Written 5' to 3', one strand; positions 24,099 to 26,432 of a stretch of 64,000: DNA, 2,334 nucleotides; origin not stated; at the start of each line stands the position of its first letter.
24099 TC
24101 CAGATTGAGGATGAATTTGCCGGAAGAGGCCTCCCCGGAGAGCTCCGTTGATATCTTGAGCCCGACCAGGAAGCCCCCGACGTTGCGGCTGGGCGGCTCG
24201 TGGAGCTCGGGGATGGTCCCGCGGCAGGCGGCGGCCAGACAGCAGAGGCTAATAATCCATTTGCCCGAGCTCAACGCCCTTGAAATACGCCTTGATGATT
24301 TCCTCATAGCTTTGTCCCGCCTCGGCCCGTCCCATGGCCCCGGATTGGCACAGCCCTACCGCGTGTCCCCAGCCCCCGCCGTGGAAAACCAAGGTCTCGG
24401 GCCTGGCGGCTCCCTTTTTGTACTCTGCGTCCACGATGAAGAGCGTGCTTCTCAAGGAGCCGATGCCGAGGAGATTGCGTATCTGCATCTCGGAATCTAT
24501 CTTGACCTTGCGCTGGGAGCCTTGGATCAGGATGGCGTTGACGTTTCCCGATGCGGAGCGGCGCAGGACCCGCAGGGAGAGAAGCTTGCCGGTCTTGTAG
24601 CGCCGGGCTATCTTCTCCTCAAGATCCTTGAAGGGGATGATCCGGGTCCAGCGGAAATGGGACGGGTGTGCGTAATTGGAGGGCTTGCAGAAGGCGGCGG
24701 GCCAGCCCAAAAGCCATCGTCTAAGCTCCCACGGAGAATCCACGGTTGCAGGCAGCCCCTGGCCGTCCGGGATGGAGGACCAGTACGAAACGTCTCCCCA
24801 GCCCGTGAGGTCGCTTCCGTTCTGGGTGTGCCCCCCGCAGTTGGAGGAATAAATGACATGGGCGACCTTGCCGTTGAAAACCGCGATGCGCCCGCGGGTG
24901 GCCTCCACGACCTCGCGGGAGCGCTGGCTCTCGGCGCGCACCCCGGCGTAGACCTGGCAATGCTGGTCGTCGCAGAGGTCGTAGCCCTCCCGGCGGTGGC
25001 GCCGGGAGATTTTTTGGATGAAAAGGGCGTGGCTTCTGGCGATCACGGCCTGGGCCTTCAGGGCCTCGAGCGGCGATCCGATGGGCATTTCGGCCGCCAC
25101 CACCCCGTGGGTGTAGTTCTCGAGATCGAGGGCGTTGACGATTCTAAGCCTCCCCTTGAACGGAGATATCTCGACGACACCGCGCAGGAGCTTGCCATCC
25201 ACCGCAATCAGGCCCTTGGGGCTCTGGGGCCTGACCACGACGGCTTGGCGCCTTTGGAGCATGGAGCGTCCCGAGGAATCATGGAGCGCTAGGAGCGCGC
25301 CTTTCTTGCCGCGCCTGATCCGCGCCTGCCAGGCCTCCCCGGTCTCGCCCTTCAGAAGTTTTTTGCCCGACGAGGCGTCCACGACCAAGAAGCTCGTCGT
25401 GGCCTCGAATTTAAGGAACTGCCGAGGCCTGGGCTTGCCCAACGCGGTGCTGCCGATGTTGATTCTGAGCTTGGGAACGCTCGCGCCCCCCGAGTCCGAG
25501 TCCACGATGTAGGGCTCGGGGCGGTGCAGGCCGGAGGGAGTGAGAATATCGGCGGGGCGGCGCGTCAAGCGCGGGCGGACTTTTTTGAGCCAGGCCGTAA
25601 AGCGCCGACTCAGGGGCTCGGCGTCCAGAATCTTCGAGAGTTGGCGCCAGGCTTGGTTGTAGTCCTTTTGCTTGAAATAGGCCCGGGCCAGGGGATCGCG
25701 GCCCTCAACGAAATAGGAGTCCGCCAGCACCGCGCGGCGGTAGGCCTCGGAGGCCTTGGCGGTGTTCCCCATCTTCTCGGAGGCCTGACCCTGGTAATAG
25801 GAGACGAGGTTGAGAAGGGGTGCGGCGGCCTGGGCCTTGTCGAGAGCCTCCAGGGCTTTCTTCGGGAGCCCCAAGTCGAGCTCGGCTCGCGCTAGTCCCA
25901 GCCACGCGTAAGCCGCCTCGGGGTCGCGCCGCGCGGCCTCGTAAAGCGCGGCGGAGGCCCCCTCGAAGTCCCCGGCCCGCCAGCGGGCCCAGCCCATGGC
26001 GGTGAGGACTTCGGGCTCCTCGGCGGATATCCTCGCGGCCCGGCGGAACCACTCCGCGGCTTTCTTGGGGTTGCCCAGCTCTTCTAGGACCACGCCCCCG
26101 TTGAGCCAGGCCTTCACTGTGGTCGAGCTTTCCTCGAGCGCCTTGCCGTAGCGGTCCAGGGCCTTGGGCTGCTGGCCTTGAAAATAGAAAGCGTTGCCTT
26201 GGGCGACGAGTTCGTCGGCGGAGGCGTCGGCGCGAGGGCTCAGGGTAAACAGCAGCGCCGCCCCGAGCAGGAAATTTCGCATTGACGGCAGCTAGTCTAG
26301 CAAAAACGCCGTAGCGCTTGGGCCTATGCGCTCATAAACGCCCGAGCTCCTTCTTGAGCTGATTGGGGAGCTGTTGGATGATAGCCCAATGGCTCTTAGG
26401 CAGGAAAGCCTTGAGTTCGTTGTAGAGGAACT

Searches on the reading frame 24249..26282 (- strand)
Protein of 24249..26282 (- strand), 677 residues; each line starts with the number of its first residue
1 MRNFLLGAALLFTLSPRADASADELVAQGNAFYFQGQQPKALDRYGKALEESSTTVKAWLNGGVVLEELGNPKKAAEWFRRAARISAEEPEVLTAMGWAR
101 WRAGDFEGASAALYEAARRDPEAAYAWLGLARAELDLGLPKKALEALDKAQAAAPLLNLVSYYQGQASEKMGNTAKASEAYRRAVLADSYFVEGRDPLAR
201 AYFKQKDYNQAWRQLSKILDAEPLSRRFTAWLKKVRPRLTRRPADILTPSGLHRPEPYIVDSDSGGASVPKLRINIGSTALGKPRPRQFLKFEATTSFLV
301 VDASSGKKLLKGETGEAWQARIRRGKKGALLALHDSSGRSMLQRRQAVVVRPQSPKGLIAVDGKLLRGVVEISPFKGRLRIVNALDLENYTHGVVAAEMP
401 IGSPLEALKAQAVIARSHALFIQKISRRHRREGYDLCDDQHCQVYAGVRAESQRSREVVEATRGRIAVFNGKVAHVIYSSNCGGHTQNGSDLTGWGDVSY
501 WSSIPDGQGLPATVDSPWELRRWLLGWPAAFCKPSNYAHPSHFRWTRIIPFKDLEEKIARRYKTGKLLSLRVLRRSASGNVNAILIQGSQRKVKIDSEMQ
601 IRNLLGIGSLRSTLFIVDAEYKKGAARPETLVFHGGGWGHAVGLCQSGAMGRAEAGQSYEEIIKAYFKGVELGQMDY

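Call 4: search_protein_families(library=pfam, proteins=[window:24249-26282:-], max_evalue=0.01)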
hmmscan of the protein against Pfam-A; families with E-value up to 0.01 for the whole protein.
window:24249-26282:- (677 aa): 14 families
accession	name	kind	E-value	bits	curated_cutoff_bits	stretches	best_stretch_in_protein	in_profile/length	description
PF08486.15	SpoIID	-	6.7e-27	94.4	23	1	377-468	3-96/97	Stage II sporulation protein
PF13432.12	TPR_16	-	4.4e-20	72.2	32.7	2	95-155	2-62/65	Tetratricopeptide repeat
PF07719.23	TPR_2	-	3.2e-16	58.5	27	0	58-85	3-30/34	Tetratricopeptide repeat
PF14559.12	TPR_19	-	8.1e-15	55.4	25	1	102-155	3-56/68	Tetratricopeptide repeat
PF00515.34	TPR_1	-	1e-14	54.1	27.8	0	57-85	2-30/34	Tetratricopeptide repeat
PF13428.12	TPR_14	-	1.7e-14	53.3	23.5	1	90-133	1-44/44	Tetratricopeptide repeat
PF13414.12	TPR_11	-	4e-11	42.9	26.8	1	29-70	1-42/42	TPR repeat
PF13181.12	TPR_8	-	9.7e-11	41.4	25.7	0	57-87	2-32/34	Tetratricopeptide repeat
PF13424.12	TPR_12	-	3.8e-08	33.8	30.1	1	57-119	4-74/77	Tetratricopeptide repeat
PF13174.12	TPR_6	-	9.7e-06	26.4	26.3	0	162-184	4-26/33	Tetratricopeptide repeat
PF23914.1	TPR_CcmH_CycH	-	1.5e-05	25.3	42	1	118-220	44-149/158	Cytochrome c-type biogenesis protein H TPR domain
PF12895.13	ANAPC3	-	0.0023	18.6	27.2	0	198-218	29-49/82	Anaphase-promoting complex, cyclosome, subunit 3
PF07721.20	TPR_4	-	0.0026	18.7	27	0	91-113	2-24/26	Tetratricopeptide repeat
PF13431.12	TPR_17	-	0.004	17.7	24.4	0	45-75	2-32/34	Tetratricopeptide repeat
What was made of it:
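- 24249..26282 (-): SpoIID-TPR gene, the left backbone anchor. PF08486 plus TPR families (call 4).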

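Call 13: find_related_loci(query=window:24249-26282:-, collection=genome_contigs, flank=10000)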
Query window:24249-26282:- (677 aa) in genome_contigs; peptide patterns used: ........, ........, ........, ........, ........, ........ (x = any residue, [..] = any of these).
185 stretches matched a pattern; 10 encode a relative of the query (tblastn E <= 1e-3); 10 distinct loci.
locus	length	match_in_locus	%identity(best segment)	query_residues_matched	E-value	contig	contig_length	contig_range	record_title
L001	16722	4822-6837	40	22-677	3e-151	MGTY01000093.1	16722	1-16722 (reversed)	MAG: Elusimicrobia bacterium GWA2_69_24 gwa2_scaffold_5060, whole genome shotgun sequence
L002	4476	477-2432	38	28-672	7e-138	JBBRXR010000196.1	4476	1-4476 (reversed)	MAG: Elusimicrobiota bacterium isolate La5_concoct.038 La5_concoct.038_K_1341138_L_4476_cov_7.0000, whole genome shotgun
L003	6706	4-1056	61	337-677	3e-135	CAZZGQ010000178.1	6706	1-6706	MAG TPA_asm: uncultured Elusimicrobia sp. isolate SRP272529_co2_26 genome assembly, contig: NODE_21817_length_6706_cov_1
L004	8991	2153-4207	36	25-677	2e-127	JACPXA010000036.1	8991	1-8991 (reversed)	MAG: Elusimicrobia bacterium isolate NC_groundwater_825_Pr1_B-0.1um_59_9 Montesol18_Bp1_scaffold_173393, whole genome sh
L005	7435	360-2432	33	1-677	4e-104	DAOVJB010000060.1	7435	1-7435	MAG TPA_asm: Elusimicrobiota bacterium isolate CSMAG_1382 CSMAG_1382_k141_1614723_length_7435_cov_14.0000, whole genome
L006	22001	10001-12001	34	24-677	7e-104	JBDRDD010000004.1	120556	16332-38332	MAG: bacterium isolate MEGAHIT-group-1.232 k141_13302248, whole genome shotgun sequence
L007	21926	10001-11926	35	50-676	3e-103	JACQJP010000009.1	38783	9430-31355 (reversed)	MAG: Elusimicrobia bacterium isolate NC_groundwater_1154_Ag_S-0.1um_58_61 S_p1_S3_coassembly_k141_408184, whole genome s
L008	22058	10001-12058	32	4-675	6e-89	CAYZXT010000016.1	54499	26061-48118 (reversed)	MAG TPA_asm: uncultured Elusimicrobia sp. isolate SRP323723_co1_143 genome assembly, contig: NODE_493_length_54499_cov_8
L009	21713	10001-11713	31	89-677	1e-86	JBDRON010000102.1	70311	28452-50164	MAG: Elusimicrobiota bacterium isolate MEGAHIT-group-1.958 k141_3433497, whole genome shotgun sequence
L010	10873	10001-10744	34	360-620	1e-30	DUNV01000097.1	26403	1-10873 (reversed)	MAG TPA_asm: Bacillota bacterium isolate AS08sgBPME_113 212065_AS08, whole genome shotgun sequence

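Call 19: find_related_loci(query=window:24249-26282:-, collection=metagenome_contigs, flank=10000)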
Query window:24249-26282:- (677 aa) in metagenome_contigs; peptide patterns used: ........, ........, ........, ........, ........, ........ (x = any residue, [..] = any of these).
223 stretches matched a pattern; 9 encode a relative of the query (tblastn E <= 1e-3); 9 distinct loci.
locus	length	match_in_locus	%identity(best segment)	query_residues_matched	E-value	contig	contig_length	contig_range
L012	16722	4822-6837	40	22-677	1e-151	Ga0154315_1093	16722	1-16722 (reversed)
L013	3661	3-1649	47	142-677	1e-148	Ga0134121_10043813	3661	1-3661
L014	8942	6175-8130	38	28-672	6e-134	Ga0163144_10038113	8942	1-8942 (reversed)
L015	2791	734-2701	40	28-673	6e-136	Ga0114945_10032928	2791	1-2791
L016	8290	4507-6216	35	88-677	4e-98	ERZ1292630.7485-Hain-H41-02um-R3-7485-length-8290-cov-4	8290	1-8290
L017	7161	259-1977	31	87-677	3e-93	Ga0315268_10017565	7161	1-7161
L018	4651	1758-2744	33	376-672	2e-40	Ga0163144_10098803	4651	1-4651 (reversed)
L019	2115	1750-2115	45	1-124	4e-26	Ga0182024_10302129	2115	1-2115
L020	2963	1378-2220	25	26-223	4e-8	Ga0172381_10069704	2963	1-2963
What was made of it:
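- Tried and rejected: The genome_contigs and metagenome_contigs scans with SpoIID-TPR found only relatives at 61% identity or less (calls 13, 19).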

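Call 27: search_protein_families(library=ncbifam, proteins=[L019:30-1070:+, L019:1326-1601:-], max_evalue=1)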
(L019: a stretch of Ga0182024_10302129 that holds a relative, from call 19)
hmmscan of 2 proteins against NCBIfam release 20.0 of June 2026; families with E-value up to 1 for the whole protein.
L019:30-1070:+ (346 aa): 3 families
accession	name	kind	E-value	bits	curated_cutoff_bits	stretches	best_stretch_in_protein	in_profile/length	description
NF041760.1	PtuA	equivalog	0.0053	15.7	500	1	115-141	395-421/524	retron Ec78 anti-phage system effector ATPase PtuA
TIGR00611.2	recf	equivalog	0.011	14.9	172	1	68-134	271-338/339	DNA replication/repair protein RecF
TIGR01238.1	D1pyr5carbox3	equivalog_domain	0.13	10.8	485.2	1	211-271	53-112/500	L-glutamate gamma-semialdehyde dehydrogenase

L019:1326-1601:- (91 aa): 0 families

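Call 28: search_protein_families(library=pfam, proteins=[L019:30-1070:+, L019:1326-1601:-], max_evalue=10)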
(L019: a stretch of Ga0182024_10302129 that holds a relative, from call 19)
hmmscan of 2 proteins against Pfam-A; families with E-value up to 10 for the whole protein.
L019:30-1070:+ (346 aa): 4 families
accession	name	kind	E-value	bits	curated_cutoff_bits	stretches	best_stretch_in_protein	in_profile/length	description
PF02463.25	SMC_N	-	1.5e-05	25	40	1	73-143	138-205/220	RecF/RecN/SMC N terminal domain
PF23547.1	Zn_ribbon_FGT1_1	-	0.21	11.7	27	1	310-337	4-29/35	FORGETTER1 first zinc ribbon domain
PF06061.16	Baculo_ME53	-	0.21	11.1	25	1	309-341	270-301/343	Baculoviridae ME53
PF14354.12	Lar_restr_allev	-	0.57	10.9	28.6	1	230-251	36-57/58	Restriction alleviation protein Lar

L019:1326-1601:- (91 aa): 1 family
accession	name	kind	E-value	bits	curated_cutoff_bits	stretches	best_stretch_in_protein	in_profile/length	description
PF17993.7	HA70_C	-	0.12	12.8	25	1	4-48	59-103/135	Haemagglutinin 70 C-terminal domain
